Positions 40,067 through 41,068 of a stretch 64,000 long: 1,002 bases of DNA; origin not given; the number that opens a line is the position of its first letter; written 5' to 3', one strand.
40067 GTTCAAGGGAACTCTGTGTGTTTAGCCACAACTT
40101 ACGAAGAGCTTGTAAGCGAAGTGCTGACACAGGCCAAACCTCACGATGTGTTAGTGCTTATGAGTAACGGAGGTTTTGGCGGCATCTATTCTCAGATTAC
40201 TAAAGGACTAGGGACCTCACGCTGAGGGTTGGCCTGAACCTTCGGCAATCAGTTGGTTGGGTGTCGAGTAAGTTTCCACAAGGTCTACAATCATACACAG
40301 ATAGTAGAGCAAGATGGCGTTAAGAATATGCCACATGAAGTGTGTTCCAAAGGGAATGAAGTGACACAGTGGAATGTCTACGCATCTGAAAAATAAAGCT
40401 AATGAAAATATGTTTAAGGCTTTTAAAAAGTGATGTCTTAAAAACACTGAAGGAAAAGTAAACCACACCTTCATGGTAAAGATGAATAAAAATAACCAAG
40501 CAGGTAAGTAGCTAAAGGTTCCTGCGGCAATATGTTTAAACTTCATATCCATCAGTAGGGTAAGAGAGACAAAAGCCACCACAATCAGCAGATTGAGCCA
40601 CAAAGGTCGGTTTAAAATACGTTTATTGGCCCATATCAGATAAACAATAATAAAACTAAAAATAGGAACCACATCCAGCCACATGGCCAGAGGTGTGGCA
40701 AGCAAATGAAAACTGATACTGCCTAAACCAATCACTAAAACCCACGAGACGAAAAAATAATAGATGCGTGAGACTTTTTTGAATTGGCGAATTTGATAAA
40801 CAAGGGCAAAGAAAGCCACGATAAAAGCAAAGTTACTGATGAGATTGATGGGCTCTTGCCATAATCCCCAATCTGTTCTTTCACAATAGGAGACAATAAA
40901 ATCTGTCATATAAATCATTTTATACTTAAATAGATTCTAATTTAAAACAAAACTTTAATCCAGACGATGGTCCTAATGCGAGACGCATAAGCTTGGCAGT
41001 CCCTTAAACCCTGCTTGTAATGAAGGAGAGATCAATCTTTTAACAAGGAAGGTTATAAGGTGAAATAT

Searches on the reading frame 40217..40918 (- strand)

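Call 81: search_protein_families(library=pfam, max_evalue=0.00001, proteins=[window:40217-40918:-])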
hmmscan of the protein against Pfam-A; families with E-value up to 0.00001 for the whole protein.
window:40217-40918:- (233 aa): 1 family
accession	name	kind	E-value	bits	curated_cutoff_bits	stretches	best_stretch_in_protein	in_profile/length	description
PF05875.18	Ceramidase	-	1.4e-07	31.6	32.5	1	22-219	22-238/259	Ceramidase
